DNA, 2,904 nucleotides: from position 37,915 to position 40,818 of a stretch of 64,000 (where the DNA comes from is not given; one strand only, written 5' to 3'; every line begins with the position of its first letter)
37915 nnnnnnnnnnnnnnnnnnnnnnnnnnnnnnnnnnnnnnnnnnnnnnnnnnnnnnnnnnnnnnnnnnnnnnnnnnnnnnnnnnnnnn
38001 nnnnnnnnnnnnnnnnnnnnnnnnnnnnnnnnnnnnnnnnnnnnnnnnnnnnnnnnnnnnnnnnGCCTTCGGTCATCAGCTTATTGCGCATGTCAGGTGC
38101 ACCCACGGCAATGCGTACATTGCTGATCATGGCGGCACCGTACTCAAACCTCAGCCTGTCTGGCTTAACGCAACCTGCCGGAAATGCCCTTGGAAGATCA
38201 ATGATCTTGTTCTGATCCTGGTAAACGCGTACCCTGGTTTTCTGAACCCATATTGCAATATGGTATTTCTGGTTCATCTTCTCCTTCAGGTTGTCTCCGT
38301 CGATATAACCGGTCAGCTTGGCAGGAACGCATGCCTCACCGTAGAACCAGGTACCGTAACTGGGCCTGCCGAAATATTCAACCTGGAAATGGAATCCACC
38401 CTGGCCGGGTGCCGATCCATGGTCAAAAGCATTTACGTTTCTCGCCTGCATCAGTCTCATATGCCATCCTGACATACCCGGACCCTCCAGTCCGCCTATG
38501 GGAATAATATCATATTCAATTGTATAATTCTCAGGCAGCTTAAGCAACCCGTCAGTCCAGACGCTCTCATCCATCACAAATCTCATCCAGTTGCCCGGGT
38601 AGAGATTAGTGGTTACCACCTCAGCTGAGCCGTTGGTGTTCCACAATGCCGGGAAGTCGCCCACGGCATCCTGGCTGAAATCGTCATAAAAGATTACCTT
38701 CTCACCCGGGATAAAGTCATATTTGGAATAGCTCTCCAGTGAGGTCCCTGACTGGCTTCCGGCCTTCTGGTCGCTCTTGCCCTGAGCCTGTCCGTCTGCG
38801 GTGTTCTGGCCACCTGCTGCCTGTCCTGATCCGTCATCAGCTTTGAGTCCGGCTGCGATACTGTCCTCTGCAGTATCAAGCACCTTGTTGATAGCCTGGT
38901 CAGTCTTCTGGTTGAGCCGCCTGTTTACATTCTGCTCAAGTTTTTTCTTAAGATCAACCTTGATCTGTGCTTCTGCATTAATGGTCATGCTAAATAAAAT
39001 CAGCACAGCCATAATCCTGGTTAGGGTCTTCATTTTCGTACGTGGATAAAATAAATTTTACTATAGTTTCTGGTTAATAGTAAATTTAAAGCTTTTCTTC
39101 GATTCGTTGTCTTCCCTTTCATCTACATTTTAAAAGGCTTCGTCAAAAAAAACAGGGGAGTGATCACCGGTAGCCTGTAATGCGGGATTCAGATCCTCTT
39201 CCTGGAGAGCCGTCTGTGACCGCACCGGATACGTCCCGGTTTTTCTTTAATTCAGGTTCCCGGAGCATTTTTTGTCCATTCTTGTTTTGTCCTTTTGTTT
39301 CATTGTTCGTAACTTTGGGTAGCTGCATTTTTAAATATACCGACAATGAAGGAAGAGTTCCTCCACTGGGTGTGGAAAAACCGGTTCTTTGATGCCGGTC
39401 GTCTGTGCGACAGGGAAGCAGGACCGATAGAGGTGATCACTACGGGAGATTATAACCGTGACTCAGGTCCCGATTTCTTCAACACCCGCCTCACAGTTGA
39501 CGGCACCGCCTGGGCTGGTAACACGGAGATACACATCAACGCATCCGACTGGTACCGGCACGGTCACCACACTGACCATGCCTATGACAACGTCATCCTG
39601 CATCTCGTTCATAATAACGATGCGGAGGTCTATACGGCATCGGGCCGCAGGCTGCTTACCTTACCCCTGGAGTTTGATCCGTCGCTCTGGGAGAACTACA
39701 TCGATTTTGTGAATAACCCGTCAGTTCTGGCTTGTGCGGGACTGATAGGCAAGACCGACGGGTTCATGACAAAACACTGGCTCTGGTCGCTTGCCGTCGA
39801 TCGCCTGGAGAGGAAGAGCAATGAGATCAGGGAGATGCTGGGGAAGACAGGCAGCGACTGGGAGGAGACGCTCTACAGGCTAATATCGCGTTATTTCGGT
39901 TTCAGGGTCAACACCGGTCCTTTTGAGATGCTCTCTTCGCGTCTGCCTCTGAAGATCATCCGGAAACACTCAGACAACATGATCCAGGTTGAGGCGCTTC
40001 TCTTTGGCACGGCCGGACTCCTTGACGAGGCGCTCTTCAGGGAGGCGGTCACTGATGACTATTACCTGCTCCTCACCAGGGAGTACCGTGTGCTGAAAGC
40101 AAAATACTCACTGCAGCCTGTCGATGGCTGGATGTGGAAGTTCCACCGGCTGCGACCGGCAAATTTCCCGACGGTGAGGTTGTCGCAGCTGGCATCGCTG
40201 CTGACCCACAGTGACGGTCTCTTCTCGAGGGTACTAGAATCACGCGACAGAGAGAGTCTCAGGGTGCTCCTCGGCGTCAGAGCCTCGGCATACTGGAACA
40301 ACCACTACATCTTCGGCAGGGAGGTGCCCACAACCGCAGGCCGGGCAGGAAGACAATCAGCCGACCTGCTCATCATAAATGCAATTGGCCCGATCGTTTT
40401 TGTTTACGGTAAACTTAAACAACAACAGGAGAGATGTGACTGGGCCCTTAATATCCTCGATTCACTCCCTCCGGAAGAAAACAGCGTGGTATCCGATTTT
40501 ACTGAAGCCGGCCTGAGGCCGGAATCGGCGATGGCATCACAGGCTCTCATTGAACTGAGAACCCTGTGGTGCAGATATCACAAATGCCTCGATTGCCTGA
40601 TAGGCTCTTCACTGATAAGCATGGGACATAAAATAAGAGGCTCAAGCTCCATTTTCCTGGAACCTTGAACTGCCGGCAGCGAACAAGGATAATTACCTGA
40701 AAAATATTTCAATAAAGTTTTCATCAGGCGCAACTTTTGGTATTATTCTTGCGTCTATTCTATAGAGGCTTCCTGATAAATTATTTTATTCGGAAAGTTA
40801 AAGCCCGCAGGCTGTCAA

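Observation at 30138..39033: Seven-gene operon encoding only signal-peptide proteins, anchored by an OmpA-like protein: candidate undescribed cell-envelope system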

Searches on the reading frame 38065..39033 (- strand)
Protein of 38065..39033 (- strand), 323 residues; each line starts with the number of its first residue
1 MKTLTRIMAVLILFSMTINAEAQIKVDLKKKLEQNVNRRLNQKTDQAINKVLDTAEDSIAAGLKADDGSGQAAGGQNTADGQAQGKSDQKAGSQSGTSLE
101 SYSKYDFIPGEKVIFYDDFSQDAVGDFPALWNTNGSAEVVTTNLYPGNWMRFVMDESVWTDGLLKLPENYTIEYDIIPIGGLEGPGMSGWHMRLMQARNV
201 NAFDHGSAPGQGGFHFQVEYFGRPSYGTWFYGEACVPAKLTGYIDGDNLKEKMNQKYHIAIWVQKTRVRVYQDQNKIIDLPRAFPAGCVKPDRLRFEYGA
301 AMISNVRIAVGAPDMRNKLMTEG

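Call 18: find_homologous_proteins(query=window:38065-39033:-)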
Query seq(323 aa) (323 aa): 2576 proteins with E <= 0.001 among 3450 candidates; the best 120 are listed.
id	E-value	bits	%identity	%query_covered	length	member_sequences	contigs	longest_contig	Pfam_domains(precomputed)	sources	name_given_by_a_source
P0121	1.2e-218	742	100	100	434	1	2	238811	PF00691.26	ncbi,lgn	-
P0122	5.3e-203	691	92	100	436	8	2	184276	PF00691.26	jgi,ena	jgi:outer membrane protein OmpA-like peptidoglycan-associated protein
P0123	2.9e-195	666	90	98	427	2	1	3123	PF00691.26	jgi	-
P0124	1.3e-189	647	86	100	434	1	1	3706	PF00691.26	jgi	jgi:OmpA-OmpF porin, OOP family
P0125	5.6e-189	645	87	100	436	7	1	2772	PF00691.26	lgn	-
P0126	5.8e-186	635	85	100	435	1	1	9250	PF00691.26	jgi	-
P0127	2.6e-184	630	85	100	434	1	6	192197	PF00691.26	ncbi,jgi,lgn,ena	-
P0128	5.0e-184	629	85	100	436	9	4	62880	PF00691.26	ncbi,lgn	-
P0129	1.8e-181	620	83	100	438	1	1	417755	PF00691.26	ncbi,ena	-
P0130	1.6e-180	617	82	100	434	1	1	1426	PF00691.26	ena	-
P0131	3.8e-179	613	82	100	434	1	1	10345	PF00691.26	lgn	-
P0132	2.5e-177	607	80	100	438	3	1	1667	PF00691.26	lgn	-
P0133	1.7e-176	604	84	96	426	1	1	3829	PF00691.26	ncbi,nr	ncbi:MAG: OmpA family protein, partial [Bacteroidales bacterium]|nr:OmpA family protein [Bacteroidal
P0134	9.1e-175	598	80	100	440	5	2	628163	PF00691.26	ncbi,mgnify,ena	mgnify:FL=1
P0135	1.1e-171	588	77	100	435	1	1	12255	PF00691.26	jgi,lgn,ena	-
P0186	6.7e-164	563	77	98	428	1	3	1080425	PF00691.26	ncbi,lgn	-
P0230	9.8e-157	539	72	100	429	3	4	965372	PF00691.26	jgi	jgi:outer membrane protein OmpA-like peptidoglycan-associated protein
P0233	1.7e-155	535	71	100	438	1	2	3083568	PF00691.26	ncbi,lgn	-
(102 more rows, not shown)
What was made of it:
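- Closest known: OmpA/OprF-type outer-membrane proteins. Same: Some automatic annotation pipelines name g1 homologues 'OOP family OmpA-OmpF porin' (call 18).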

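Call 22: find_encoding_contigs(protein=P0233, flank=10000, max_places=2)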
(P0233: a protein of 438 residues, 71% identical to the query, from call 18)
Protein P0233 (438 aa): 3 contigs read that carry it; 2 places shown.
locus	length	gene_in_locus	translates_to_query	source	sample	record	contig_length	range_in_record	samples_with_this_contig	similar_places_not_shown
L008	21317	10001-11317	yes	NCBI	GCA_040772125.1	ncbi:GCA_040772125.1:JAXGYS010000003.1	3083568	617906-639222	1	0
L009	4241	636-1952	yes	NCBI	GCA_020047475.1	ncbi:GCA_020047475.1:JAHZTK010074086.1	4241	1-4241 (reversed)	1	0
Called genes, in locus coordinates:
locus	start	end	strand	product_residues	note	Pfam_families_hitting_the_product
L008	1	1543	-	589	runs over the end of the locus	PF14322:SusD-like_3, PF07980:SusD_RagB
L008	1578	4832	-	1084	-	PF13620:CarboxypepD_reg, PF13715:CarbopepD_reg_2, PF07715:Plug, PF00593:TonB_dep_Rec_b-barrel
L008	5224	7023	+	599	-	PF14322:SusD-like_3 (weak), PF07980:SusD_RagB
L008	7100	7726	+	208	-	PF04263:TPK_catalytic, PF21275:Thi_PPkinase_C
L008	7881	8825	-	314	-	PF00196:GerE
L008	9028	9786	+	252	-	PF06790:UPF0259 (weak), PF06161:DUF975 (weak)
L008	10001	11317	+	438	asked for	PF00691:OmpA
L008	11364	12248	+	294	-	PF14371:DUF4412 (weak)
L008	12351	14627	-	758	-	PF00580:UvrD-helicase, PF01443:Viral_helicase1 (faint), PF13245:AAA_19, PF13604:AAA_30 (faint), PF13361:UvrD_C, PF13538:UvrD_C_2, PF21196:PcrA_UvrD_tudor (weak)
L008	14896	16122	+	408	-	PF00801:PKD, PF18911:PKD_4, PF13585:CHU_C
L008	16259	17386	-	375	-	PF01168:Ala_racemase_N, PF14031:D-ser_dehydrat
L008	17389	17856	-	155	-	PF14588:YjgF_endoribonc, PF01042:Ribonuc_L-PSP (weak)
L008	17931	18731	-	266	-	PF02567:PhzC-PhzF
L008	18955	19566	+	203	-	PF00440:TetR_N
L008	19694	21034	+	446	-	PF02321:OEP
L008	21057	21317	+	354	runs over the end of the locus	PF25917:BSH_RND (weak), PF25944:Beta-barrel_RND (weak), PF25954:Beta-barrel_RND_2, PF25989:YknX_C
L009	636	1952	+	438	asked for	PF00691:OmpA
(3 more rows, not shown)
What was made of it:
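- g1 occurs with entirely different neighbours (L008, call 22).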

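Call 24: find_encoding_contigs(protein=P0121, flank=10000, max_places=2)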
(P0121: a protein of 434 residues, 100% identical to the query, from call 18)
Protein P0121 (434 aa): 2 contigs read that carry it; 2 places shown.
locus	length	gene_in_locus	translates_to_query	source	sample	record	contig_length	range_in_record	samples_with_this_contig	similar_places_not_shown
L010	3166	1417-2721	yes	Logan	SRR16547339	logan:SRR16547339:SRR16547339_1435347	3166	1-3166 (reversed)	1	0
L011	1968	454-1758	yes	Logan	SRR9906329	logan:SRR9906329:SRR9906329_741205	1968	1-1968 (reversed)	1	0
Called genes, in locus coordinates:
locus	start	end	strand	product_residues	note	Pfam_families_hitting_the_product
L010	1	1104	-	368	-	?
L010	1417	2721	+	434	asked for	PF00691:OmpA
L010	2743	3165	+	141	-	?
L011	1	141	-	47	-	?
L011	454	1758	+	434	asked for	PF00691:OmpA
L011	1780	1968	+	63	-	?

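Call 50: search_protein_families(library=pfam, proteins=[L008:11364-12245:+], max_evalue=0.01)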
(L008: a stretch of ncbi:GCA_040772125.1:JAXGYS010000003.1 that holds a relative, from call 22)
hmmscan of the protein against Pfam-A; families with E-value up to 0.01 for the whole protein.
L008:11364-12245:+ (294 aa): 1 family
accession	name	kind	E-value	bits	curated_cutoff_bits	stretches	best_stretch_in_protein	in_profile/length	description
PF14371.13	DUF4412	-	3.1e-07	30.8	21.6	1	126-219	38-122/191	Domain of unknown function (DUF4412)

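Call 81: search_protein_families(library=ncbifam, proteins=[L008:11364-12245:+], max_evalue=0.001)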
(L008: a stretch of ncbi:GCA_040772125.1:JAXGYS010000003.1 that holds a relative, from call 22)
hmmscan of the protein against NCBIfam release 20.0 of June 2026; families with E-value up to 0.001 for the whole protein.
L008:11364-12245:+ (294 aa): 0 families

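Call 82: find_encoding_contigs(protein=P0186, flank=10000, max_places=1)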
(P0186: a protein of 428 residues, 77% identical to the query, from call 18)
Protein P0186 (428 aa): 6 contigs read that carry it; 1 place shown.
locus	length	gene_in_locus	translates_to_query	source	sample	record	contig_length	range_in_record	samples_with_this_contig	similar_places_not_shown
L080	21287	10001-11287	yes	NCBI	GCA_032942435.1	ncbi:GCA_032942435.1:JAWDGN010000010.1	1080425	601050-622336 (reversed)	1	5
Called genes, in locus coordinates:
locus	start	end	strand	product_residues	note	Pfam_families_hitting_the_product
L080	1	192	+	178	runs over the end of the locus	PF00588:SpoU_methylase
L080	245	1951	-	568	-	PF14559:TPR_19 (faint), PF00515:TPR_1 (weak), PF07719:TPR_2 (faint), PF13181:TPR_8 (weak), PF13424:TPR_12 (faint), PF13432:TPR_16 (faint), PF13174:TPR_6 (faint)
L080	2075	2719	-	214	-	PF01712:dNK, PF02223:Thymidylate_kin (weak)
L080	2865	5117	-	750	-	PF01138:RNase_PH, PF03725:RNase_PH_C, PF03726:PNPase, PF01138:RNase_PH, PF00013:KH_1, PF00575:S1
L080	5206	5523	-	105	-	PF00312:Ribosomal_S15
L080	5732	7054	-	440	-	PF11013:DUF2851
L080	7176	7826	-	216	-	PF00072:Response_reg, PF00196:GerE, PF08281:Sigma70_r4_2 (faint), PF13384:HTH_23 (weak)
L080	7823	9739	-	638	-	PF13374:TPR_10 (faint), PF00515:TPR_1 (faint), PF13181:TPR_8 (faint), PF13424:TPR_12 (weak), PF07730:HisKA_3, PF02518:HATPase_c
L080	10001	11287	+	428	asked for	PF00691:OmpA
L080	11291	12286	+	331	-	-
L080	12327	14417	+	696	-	PF13181:TPR_8 (faint), PF00515:TPR_1 (faint), PF07719:TPR_2 (faint), PF14559:TPR_19 (weak)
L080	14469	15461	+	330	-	-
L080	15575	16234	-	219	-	PF13385:Laminin_G_3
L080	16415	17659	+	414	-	PF05977:MFS_3, PF07690:MFS_1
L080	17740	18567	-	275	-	PF00215:OMPdecase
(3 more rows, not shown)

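Call 83: find_encoding_contigs(protein=P0230, flank=10000, max_places=1)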
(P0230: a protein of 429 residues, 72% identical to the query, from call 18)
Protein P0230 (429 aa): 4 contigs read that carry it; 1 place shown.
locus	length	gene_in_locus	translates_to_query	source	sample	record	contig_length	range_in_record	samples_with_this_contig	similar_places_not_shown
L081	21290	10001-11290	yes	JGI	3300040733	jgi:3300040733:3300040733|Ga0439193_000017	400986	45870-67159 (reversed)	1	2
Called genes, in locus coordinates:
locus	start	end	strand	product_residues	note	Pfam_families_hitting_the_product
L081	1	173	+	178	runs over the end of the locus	PF00588:SpoU_methylase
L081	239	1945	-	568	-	PF00515:TPR_1 (faint), PF07719:TPR_2 (faint), PF13181:TPR_8 (faint), PF13428:TPR_14 (faint), PF13432:TPR_16 (faint), PF14559:TPR_19 (faint)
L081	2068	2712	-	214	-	PF01712:dNK, PF02223:Thymidylate_kin (weak)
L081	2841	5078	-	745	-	PF01138:RNase_PH, PF03725:RNase_PH_C, PF03726:PNPase, PF01138:RNase_PH, PF00013:KH_1, PF00575:S1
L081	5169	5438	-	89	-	PF00312:Ribosomal_S15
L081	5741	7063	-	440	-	PF11013:DUF2851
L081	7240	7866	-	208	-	PF00072:Response_reg, PF00196:GerE, PF13384:HTH_23 (weak)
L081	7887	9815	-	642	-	PF07719:TPR_2 (faint), PF13181:TPR_8 (faint), PF13374:TPR_10 (faint), PF14938:SNAP (faint), PF24885:TPR_NPHP3 (weak), PF13424:TPR_12, PF07730:HisKA_3, PF02518:HATPase_c, +1 more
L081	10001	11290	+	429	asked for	PF00691:OmpA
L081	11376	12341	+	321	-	PF07661:MORN_2 (faint)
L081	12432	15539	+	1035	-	-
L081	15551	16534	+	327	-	-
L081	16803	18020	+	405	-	PF05977:MFS_3, PF07690:MFS_1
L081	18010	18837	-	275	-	PF00215:OMPdecase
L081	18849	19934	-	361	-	PF03462:PCRF, PF00472:RF-1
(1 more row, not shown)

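Call 84: find_encoding_contigs(protein=P0129, flank=10000, max_places=1)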
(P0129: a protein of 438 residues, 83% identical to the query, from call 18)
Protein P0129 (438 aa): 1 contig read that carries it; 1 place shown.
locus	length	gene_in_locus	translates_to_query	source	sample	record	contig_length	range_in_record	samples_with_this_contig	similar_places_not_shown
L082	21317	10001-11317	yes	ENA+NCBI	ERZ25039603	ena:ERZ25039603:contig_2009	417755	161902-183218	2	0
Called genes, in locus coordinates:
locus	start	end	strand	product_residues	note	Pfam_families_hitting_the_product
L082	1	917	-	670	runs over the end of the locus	PF17764:PriA_3primeBD, PF00270:DEAD, PF04851:ResIII, PF18319:Zn_ribbon_PriA, PF00271:Helicase_C, PF18074:PriA_C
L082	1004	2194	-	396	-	PF08442:ATP-grasp_2, PF13549:ATP-grasp_5 (faint), PF24948:Citrate_synth_N, PF00549:Ligase_CoA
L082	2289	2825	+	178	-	PF00588:SpoU_methylase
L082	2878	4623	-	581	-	PF13424:TPR_12 (faint), PF13428:TPR_14 (faint), PF14559:TPR_19 (faint), PF07719:TPR_2 (faint), PF13432:TPR_16 (faint), PF00515:TPR_1 (weak), PF13181:TPR_8 (weak)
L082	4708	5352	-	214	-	PF01712:dNK, PF02223:Thymidylate_kin (weak)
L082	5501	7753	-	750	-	PF01138:RNase_PH, PF03725:RNase_PH_C, PF03726:PNPase, PF01138:RNase_PH, PF00013:KH_1, PF00575:S1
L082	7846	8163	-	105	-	PF00312:Ribosomal_S15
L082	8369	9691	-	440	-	PF11013:DUF2851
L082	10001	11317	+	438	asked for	PF00691:OmpA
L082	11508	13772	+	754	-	-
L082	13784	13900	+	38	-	-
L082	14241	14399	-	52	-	-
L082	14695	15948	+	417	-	PF05977:MFS_3, PF07690:MFS_1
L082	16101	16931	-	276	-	PF00215:OMPdecase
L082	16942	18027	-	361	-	PF03462:PCRF, PF00472:RF-1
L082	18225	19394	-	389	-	PF00586:AIRS, PF02769:AIRS_C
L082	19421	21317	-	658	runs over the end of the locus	PF07719:TPR_2 (faint), PF07676:PD40 (weak), PF13620:CarboxypepD_reg, PF00691:OmpA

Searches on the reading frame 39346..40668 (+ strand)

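Call 76: search_protein_families(library=pfam, proteins=[window:39346-40668:+], max_evalue=0.00001)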
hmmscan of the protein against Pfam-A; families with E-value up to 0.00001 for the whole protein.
window:39346-40668:+ (440 aa): 1 family
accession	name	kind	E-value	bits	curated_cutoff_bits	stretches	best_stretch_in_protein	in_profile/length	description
PF11013.13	DUF2851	-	2.4e-128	428.8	25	1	3-380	1-375/375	Protein of unknown function (DUF2851)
